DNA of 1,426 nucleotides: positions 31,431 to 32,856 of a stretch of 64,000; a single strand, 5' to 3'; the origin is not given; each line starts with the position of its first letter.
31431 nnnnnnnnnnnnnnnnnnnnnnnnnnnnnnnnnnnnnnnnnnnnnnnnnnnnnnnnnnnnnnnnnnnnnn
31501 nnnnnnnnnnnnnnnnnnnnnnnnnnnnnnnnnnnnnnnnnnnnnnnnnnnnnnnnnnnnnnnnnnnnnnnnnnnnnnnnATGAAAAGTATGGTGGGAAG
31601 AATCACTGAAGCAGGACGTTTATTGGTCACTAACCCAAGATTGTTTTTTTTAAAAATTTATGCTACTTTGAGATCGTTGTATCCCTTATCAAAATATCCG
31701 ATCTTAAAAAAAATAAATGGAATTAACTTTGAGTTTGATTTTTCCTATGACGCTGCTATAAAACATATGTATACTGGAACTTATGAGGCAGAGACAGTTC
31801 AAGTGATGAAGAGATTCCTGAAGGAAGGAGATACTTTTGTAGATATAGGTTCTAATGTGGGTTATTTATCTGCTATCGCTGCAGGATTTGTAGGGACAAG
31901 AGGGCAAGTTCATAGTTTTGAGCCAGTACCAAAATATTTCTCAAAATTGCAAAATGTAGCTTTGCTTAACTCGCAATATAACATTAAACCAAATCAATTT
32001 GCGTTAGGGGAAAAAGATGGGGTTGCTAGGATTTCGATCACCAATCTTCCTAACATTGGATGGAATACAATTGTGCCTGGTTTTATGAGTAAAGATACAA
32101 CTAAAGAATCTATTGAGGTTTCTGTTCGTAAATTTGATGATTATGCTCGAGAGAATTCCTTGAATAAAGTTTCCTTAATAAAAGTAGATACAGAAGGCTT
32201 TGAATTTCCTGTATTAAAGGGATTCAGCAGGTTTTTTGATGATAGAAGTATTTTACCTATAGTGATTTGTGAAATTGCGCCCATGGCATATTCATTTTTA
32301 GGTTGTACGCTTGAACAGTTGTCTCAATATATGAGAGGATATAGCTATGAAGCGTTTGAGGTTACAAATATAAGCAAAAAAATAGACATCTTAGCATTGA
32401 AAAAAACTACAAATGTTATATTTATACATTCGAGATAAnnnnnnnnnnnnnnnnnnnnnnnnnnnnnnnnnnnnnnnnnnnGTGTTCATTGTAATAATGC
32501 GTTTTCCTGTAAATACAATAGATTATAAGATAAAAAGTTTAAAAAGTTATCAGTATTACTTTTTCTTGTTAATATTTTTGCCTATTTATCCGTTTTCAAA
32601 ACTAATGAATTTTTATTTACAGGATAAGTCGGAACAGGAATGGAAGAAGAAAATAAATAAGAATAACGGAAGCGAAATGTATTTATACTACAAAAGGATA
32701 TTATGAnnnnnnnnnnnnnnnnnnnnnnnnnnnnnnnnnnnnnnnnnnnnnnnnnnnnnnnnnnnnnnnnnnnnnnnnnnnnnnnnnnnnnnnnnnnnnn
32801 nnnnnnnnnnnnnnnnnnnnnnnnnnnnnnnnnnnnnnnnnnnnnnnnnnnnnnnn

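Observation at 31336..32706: FkbM methyltransferase gene bracketed by an approximately 220-bp direct repeat that duplicates the 3' end of the upstream methyltransferase gene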

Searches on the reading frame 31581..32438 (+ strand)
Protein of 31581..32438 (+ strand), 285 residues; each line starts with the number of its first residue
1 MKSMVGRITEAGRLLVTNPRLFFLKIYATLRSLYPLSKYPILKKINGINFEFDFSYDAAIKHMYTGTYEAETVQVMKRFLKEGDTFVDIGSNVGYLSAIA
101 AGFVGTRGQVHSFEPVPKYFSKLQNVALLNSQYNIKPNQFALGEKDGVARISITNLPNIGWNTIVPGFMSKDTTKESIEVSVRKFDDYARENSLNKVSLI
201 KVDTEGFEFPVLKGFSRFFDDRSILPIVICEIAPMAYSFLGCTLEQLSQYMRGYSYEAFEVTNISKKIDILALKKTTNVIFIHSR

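Call 5: search_protein_families(library=pfam, proteins=[window:31581-32438:+], max_evalue=0.01)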
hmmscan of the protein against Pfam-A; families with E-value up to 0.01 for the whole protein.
window:31581-32438:+ (285 aa): 3 families
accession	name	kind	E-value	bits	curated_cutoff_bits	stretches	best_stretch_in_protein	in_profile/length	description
PF05050.19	Methyltransf_21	-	1.9e-18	67.6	22.7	1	88-256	1-171/173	Methyltransferase FkbM domain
PF05575.17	V_cholerae_RfbT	-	4.2e-07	30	27.9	1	79-230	76-225/286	Vibrio cholerae RfbT protein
PF01135.25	PCMT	-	0.00018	21.8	20.3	1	69-121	62-112/210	Protein-L-isoaspartate(D-aspartate) O-methyltransferase (PCMT)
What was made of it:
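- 31581..32438 (+): FkbM-family methyltransferase gene (MCP4650706.1), complete at both ends; the gene that is extra relative to the closest relative. PF05050, E = 1.9e-18 (call 5).
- Checked: FkbM (31581-32438, PF05050, E = 1.9e-18, call 5) lies between the copies.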

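Call 8: find_encoding_contigs(protein=window:31581-32438:+, flank=10000, max_places=10)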
Protein window:31581-32438:+ (285 aa): no gene with exactly this product is on record in the collection.

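Call 15: find_homologous_proteins(query=window:31581-32438:+, max_evalue=0.001)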
Query window:31581-32438:+ (285 aa): 236 proteins with E <= 0.001 among 1320 candidates; the best 120 are listed.
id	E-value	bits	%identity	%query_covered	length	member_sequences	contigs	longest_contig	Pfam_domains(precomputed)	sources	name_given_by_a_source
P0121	1.7e-185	633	100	100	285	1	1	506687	PF05050.20,PF05575.17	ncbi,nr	ncbi:MAG: FkbM family methyltransferase [PVC group bacterium]|nr:FkbM family methyltransferase [PVC 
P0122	4.5e-124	431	66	98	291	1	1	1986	PF05050.20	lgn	-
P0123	1.7e-114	400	61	100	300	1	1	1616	PF05050.20,PF05575.17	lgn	-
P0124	3.6e-111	389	59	99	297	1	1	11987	PF05050.20,PF05575.17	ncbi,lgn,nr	ncbi:MAG: FkbM family methyltransferase [Candidatus Omnitrophica bacterium]|nr:FkbM family methyltra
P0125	1.9e-110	386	59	98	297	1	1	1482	PF05050.20,PF05575.17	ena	-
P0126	5.0e-107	375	56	99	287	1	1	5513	PF05050.20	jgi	-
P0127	1.3e-100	354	58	97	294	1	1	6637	PF05050.20,PF05575.17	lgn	-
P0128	2.9e-99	350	56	98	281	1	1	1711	PF05050.20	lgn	-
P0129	6.4e-99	349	53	98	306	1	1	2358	PF05050.20,PF05575.17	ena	-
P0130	2.1e-98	347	55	97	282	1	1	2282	PF05050.20,PF05575.17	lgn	-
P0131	9.6e-97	342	58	94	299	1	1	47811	PF05050.20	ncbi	-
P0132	1.5e-96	341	56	99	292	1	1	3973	PF05050.20,PF05575.17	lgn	-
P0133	5.4e-96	339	58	95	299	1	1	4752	PF05050.20,PF05575.17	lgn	-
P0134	1.5e-95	338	54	98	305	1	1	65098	PF05050.20,PF05575.17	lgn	-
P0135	1.8e-95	337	54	94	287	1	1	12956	PF05050.20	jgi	jgi:FkbM family methyltransferase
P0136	4.9e-95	336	56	95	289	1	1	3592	PF05050.20,PF05575.17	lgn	-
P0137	6.3e-95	336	52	98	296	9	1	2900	PF05050.20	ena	-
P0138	1.1e-94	335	55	94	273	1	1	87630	PF05050.20,PF05575.17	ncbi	ncbi:MAG: FkbM family methyltransferase [Candidatus Omnitrophota bacterium]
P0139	1.3e-94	335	56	95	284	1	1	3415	PF05050.20,PF05575.17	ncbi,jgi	jgi:FkbM family methyltransferase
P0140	1.5e-94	334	56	92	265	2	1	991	PF05050.20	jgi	-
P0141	1.5e-94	334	53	98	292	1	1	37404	PF05050.20,PF05575.17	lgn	-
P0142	1.5e-93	331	53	97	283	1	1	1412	PF05050.20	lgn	-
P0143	2.5e-93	330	54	96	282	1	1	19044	PF05050.20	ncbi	ncbi:hypothetical protein ES706_06305 [subsurface metagenome]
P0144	1.5e-91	325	57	87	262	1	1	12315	PF05050.20,PF05575.17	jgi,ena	-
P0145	2.3e-91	324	52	98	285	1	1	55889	PF05050.20,PF05575.17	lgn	-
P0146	5.8e-90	319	53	95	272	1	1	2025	PF05050.20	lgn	-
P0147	5.9e-90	319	58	88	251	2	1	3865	PF05050.20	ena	-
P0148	1.7e-89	318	52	99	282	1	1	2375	PF05050.20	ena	-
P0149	1.9e-89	318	50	99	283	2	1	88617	PF05050.20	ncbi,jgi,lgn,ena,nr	ncbi:MAG: FkbM family methyltransferase [Candidatus Omnitrophica bacterium]|nr:FkbM family methyltra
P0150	1.2e-88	315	54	96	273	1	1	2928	PF05050.20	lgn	-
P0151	2.7e-88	314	52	99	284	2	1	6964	PF05050.20,PF05575.17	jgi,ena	-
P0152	2.9e-88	314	51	98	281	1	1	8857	PF05050.20,PF05575.17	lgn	-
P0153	4.3e-88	313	52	98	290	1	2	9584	PF05050.20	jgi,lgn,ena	-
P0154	4.3e-88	313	53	95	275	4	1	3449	PF05050.20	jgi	-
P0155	4.4e-88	313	52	98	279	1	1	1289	PF05050.20,PF05575.17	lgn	-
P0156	1.1e-87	312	53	96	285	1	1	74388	PF05050.20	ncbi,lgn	-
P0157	2.1e-87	311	52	99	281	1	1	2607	PF05050.20,PF05575.17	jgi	jgi:FkbM family methyltransferase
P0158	4.8e-87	310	49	99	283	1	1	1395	PF05050.20,PF01135.26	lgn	-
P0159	5.0e-87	310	49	100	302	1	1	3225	PF05050.20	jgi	jgi:FkbM family methyltransferase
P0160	3.6e-86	307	48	96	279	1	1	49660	PF05050.20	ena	-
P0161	4.4e-86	307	51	96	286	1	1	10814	PF05050.20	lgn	-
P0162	5.5e-86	306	52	99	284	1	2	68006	PF05050.20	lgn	-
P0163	1.1e-85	305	50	98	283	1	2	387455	PF05050.20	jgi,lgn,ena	-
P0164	1.6e-85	305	51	98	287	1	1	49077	PF05050.20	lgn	-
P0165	2.5e-85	304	51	95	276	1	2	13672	PF05050.20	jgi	jgi:FkbM family methyltransferase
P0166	3.6e-85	304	50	95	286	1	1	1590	PF05050.20,PF05575.17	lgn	-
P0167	7.1e-85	303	52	97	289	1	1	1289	PF05050.20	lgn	-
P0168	7.6e-85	303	50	96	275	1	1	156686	PF05050.20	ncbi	ncbi:MAG: FkbM family methyltransferase [Elusimicrobiota bacterium]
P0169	9.1e-85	302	49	98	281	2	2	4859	PF05050.20,PF05575.17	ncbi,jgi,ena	-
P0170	3.3e-84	300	48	98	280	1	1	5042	PF05050.20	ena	-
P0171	1.1e-83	299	49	97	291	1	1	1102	PF05050.20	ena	-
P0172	1.6e-83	298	49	98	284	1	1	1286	PF05050.20,PF05575.17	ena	-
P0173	1.8e-83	298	48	99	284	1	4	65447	PF05050.20,PF05575.17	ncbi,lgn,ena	-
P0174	2.7e-83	297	47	97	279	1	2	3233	PF05050.20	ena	-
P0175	6.2e-83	296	52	95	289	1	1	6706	PF05050.20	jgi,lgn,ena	-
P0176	9.9e-83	296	49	96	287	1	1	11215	PF05050.20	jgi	-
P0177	2.2e-82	294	48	99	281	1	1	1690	PF05050.20,PF05575.17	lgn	-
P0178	3.2e-82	294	49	94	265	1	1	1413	PF05050.20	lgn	-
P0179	2.2e-81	291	47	98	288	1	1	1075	PF05050.20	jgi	jgi:FkbM family methyltransferase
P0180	2.4e-81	291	48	99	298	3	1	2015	PF05050.20,PF05575.17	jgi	jgi:FkbM family methyltransferase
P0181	2.4e-80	288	47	99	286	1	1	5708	PF05050.20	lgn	-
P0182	1.8e-79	285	46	96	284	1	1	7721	PF05050.20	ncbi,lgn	-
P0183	2.7e-79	284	47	98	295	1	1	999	PF05050.20,PF05575.17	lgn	-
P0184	1.5e-78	282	50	94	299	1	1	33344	PF05050.20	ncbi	ncbi:FkbM family methyltransferase [Candidatus Poribacteria bacterium]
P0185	1.5e-78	282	45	96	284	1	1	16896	PF05050.20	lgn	-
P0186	1.8e-78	282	49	95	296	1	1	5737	PF05050.20,PF05575.17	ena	-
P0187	5.2e-78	280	49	97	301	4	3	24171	PF05050.20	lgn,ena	-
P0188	8.5e-78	279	47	94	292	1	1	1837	PF05050.20,PF05575.17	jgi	jgi:FkbM family methyltransferase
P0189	9.5e-78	279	49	92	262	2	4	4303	PF05050.20,PF05575.17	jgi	jgi:FkbM family methyltransferase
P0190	1.3e-77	279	50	87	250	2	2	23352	PF05050.20,PF05575.17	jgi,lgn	jgi:FkbM family methyltransferase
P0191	2.0e-77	278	46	95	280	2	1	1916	PF05050.20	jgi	-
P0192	2.3e-77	278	49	94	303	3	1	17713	PF05050.20,PF05575.17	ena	-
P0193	2.3e-77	278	47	98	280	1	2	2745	PF05050.20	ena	-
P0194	2.3e-77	278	48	95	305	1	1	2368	PF05050.20,PF05575.17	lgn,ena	-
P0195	2.7e-77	278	46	97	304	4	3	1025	PF05050.20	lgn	-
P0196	3.1e-77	278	45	98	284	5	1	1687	PF05050.20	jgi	-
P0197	7.3e-77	276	51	84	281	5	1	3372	PF05050.20,PF05575.17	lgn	-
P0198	2.2e-76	275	46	95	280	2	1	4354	PF05050.20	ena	-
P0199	2.7e-76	275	46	95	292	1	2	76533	PF05050.20,PF05575.17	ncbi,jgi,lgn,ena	-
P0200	3.4e-75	271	46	94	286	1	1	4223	PF05050.20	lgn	-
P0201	3.6e-75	271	48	99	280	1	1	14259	PF05050.20,PF05575.17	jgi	jgi:FkbM family methyltransferase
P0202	6.3e-75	270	48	87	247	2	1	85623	PF05050.20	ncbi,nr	ncbi:MAG TPA: FkbM family methyltransferase, partial [Bacteroidota bacterium]|nr:FkbM family methylt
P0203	7.0e-75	270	49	92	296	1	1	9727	PF05050.20,PF05575.17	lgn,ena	-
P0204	1.6e-74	269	48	93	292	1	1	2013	PF05050.20,PF05575.17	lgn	-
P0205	1.7e-74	269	45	96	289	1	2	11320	PF05050.20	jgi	jgi:FkbM family methyltransferase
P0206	2.8e-74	268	56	77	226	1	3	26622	PF05050.20,PF05575.17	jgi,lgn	-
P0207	4.0e-74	267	46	95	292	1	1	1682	PF05050.20,PF05575.17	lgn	-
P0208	6.6e-74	267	46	88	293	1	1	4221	PF05050.20,PF05575.17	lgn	-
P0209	1.9e-73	265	44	98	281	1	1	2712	PF05050.20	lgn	-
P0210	2.5e-73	265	50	87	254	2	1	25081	PF05050.20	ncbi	ncbi:MAG: FkbM family methyltransferase [Promethearchaeota archaeon]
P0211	3.1e-73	265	55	73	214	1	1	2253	PF05050.20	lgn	-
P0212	3.2e-73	264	46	94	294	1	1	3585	PF05050.20,PF05575.17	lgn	-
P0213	5.7e-73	264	46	97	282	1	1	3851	PF05050.20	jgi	jgi:FkbM family methyltransferase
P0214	7.2e-73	263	47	97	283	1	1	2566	PF05050.20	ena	-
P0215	1.2e-72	263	45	95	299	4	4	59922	PF05050.20,PF05575.17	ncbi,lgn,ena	-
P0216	1.2e-72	263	48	86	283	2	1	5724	PF05050.20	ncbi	-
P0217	2.4e-72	262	46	94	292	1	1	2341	PF05050.20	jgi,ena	-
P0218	2.8e-72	261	44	99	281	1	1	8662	PF05050.20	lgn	-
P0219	3.0e-72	261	44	96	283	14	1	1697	PF05050.20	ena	-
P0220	7.3e-72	260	45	97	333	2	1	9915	PF05050.20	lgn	-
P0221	8.1e-72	260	51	90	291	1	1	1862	PF05050.20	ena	-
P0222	9.9e-72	260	46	95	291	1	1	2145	PF05050.20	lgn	-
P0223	1.4e-71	259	47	92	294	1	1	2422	PF05050.20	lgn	-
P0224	2.6e-71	258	45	99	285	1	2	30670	PF05050.20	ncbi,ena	-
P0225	2.6e-71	258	45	86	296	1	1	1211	PF05050.20,PF05575.17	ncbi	-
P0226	4.0e-71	258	46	92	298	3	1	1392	PF05050.20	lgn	-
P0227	4.7e-71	257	43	98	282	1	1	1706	PF05050.20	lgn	-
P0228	6.3e-71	257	46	96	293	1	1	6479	PF05050.20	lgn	-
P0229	9.4e-71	256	51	86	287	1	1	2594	PF05050.20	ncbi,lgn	-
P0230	1.0e-70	256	46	94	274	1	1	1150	PF05050.20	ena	-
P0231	1.3e-70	256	44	100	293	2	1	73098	PF05050.20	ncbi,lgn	-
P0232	2.3e-70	255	45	98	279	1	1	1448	PF05050.20,PF05575.17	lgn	-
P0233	8.5e-70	253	44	99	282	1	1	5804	PF05050.20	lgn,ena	-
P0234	1.0e-69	253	43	100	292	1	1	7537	PF05050.20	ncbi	-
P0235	1.5e-69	252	58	69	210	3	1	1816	PF05050.20,PF05575.17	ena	-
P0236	1.7e-69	252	49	86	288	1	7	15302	PF05050.20,PF05575.17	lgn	-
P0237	2.5e-69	252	45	93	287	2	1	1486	PF05050.20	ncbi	-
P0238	4.4e-69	251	44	94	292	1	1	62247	PF05050.20,PF05575.17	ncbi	-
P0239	5.5e-69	251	42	94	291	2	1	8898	PF05050.20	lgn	-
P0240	1.2e-68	249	42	99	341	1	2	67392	PF05050.20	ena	-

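Call 16: find_encoding_contigs(protein=P0124, flank=10000, max_places=4)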
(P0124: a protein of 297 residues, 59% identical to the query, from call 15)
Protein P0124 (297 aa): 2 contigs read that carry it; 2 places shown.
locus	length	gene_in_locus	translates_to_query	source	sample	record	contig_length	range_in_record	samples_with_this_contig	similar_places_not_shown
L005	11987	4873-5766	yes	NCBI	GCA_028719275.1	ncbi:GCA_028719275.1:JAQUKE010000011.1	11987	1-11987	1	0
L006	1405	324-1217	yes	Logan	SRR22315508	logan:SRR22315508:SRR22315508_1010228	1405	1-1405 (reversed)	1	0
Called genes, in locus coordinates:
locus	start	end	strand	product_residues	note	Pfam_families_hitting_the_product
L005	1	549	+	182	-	PF13692:Glyco_trans_1_4, PF00534:Glycos_transf_1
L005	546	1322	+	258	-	PF13489:Methyltransf_23, PF01209:Ubie_methyltran, PF07021:MetW (faint), PF13847:Methyltransf_31, PF08241:Methyltransf_11, PF08242:Methyltransf_12, PF13649:Methyltransf_25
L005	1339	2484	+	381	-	PF01041:DegT_DnrJ_EryC1, PF00155:Aminotran_1_2 (weak)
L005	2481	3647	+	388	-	PF00657:Lipase_GDSL (faint), PF13472:Lipase_GDSL_2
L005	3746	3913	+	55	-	-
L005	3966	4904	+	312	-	PF01073:3Beta_HSD, PF01370:Epimerase, PF02719:Polysacc_synt_2, PF04321:RmlD_sub_bind, PF16363:GDP_Man_Dehyd, PF07993:NAD_binding_4 (weak)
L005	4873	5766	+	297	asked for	PF05575:V_cholerae_RfbT, PF05050:Methyltransf_21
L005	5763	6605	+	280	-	PF00535:Glycos_transf_2, PF10111:Glyco_tranf_2_2, PF13641:Glyco_tranf_2_3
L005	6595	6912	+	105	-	-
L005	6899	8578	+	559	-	PF21211:FkbH_N (faint)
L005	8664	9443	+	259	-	PF01522:Polysacc_deac_1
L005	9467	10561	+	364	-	-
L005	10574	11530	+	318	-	PF13489:Methyltransf_23, PF08241:Methyltransf_11, PF08242:Methyltransf_12, PF13649:Methyltransf_25, PF13847:Methyltransf_31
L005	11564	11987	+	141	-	PF00535:Glycos_transf_2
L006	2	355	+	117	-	?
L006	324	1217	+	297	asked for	PF05575:V_cholerae_RfbT, PF05050:Methyltransf_21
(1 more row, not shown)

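Call 17: find_encoding_contigs(protein=P0122, flank=10000, max_places=4)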
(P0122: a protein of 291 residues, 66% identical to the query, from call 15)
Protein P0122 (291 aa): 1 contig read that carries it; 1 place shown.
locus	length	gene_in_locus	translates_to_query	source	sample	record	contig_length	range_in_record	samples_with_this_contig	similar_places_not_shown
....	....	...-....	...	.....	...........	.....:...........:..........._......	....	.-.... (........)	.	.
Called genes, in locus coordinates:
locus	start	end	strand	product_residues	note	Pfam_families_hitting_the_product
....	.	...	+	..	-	?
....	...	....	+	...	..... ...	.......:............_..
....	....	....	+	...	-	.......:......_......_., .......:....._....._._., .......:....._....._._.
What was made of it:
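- FkbM relatives sit elsewhere, as epimerase-FkbM-GT2 (calls 16, 17).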

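Call 36: find_related_loci(query=A3, collection=genome_contigs, flank=4000)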
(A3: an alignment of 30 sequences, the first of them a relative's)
Query A3 (285 aa) in genome_contigs; peptide patterns used: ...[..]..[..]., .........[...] (x = any residue, [..] = any of these).
600 stretches matched a pattern (row limit reached: there are more); 451 encode a relative of the query (tblastn E <= 1e-3); the best 80 are kept; 80 distinct loci.
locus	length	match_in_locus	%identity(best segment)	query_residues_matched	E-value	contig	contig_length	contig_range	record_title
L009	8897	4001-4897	49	4-285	6e-96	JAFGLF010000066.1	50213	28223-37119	MAG: Elusimicrobia bacterium isolate Zod_Metabat.39 k87_10339503, whole genome shotgun sequence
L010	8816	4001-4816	40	9-282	2e-71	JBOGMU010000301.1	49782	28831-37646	MAG: Candidatus Acidiferrales bacterium isolate TC-S_metawrap_bin.42 k127_975233, whole genome shotgun sequence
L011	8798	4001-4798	41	18-285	3e-71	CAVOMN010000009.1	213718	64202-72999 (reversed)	MAG: uncultured Acidobacteriaceae bacterium isolate MFD00008.bin.2.132 genome assembly, contig: contig_52612, whole geno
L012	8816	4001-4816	42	9-282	4e-71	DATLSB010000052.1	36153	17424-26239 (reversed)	MAG TPA_asm: Candidatus Dormiibacterota bacterium isolate SMAG_U13919 k141_469298, whole genome shotgun sequence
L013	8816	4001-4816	39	9-282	3e-67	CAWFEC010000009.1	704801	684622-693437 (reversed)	MAG: uncultured Acidobacteriota bacterium isolate MFD05502.bin.2.34 genome assembly, contig: contig_61901, whole genome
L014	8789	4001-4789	39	18-282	9e-64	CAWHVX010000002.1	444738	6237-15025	MAG: uncultured Acidobacteriota bacterium isolate MFD04463.bin.2.185 genome assembly, contig: contig_23038, whole genome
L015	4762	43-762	42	41-281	3e-61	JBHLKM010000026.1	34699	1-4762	MAG: Candidatus Hodarchaeota archaeon isolate DZ1B.338 DZ1B.338@2645, whole genome shotgun sequence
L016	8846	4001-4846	41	7-281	9e-60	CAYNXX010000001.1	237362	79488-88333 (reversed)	MAG TPA_asm: uncultured Candidatus Saccharibacteria bacterium isolate SRP093762_co1_181 genome assembly, contig: NODE_15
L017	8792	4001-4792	37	14-282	5e-58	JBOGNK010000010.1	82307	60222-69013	MAG: Candidatus Acidiferrales bacterium isolate TC-S_metabat2.bin.429 k127_4604567, whole genome shotgun sequence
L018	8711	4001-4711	35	29-260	3e-42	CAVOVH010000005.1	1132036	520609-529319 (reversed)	MAG: uncultured Cytophagales bacterium isolate MFD09779.bin.2.36 genome assembly, contig: contig_49625, whole genome sho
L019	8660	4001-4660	32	60-281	5e-38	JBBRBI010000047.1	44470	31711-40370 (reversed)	MAG: Bryobacterales bacterium isolate Co_metawrap_2336 Cmw_2336_k141_3368561_length_44470_cov_12.9989, whole genome shot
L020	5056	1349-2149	31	13-285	2e-26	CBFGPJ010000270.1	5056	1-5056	MAG TPA_asm: uncultured Fluviicola sp. isolate SRR14536363_binner12_Refined_9 genome assembly, contig: ERZ27321112.9936,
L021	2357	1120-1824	31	46-283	4e-26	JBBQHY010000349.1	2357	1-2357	MAG: Pseudanabaenales cyanobacterium isolate Co_metawrap_872 Cmw_872_k141_6982297_length_2357_cov_8.0000, whole genome s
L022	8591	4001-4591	30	63-264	1e-25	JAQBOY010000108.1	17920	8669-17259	MAG: Mucilaginibacter sp. isolate RYN_333 scaffold_74983, whole genome shotgun sequence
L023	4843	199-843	31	68-283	6e-25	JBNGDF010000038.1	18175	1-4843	MAG: Fidelibacterota bacterium isolate E05-020 bin82.fa-38, whole genome shotgun sequence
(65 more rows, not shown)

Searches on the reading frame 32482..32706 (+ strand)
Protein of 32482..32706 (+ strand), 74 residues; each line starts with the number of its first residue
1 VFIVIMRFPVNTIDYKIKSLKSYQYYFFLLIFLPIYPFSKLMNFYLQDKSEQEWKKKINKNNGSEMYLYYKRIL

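Call 5: search_protein_families(library=pfam, proteins=[window:32482-32706:+], max_evalue=0.01)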
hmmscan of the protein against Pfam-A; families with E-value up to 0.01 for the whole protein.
window:32482-32706:+ (74 aa): 0 families
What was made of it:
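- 32477..32700 (+): Repeat copy B: headless 3' fragment of a second methyltransferase gene of the same family (ORF 32482-32706, 74 codons). No Pfam hit (call 5).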

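Call 25: find_homologous_proteins(query=window:32482-32703:+, max_evalue=0.001)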
Query window:32482-32703:+: no candidate shares three 5-residue words with the query. No homologue found.
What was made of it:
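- Tried and rejected: A word-index homolog search with the 74-aa ORF returned no candidate (call 25).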

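Call 33: search_protein_representatives(protein=window:32482-32703:+)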
Query: 74 residues. Proteins with E-value up to 0.001 (for the whole library): 21; up to 1e-10: 2; up to 1e-30: 0. The best 21 are listed.
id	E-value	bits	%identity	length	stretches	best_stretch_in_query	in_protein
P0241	5.9e-16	74.1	51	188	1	3-72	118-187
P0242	1.2e-13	66.8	49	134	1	2-73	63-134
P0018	1.7e-10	56.8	46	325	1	3-73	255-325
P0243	2.4e-10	56.4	49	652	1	2-72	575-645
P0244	3.0e-10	56.1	49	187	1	1-72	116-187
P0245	1.4e-09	53.9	40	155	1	5-72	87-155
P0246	6.1e-07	45.6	37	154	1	4-71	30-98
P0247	9.3e-06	41.8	36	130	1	5-70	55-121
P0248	9.4e-06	41.8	36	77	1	3-72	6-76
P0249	2.6e-05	40.4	37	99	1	5-71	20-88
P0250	3.0e-05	40.2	32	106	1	5-72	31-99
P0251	4.5e-05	39.7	35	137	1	5-72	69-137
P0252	6.8e-05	39.1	44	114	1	2-51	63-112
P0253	9.5e-05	38.6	38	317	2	3-72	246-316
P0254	1.1e-04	38.4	43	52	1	30-73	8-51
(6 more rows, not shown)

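Call 35: find_encoding_contigs(protein=P0248, flank=5000, max_places=4)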
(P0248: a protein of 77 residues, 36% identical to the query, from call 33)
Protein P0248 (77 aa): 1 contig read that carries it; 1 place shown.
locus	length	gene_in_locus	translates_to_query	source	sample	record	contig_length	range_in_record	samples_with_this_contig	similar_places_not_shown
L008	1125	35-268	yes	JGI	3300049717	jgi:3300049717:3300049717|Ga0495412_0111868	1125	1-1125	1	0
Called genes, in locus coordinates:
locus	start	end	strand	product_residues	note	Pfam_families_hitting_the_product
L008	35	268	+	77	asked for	-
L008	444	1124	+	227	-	?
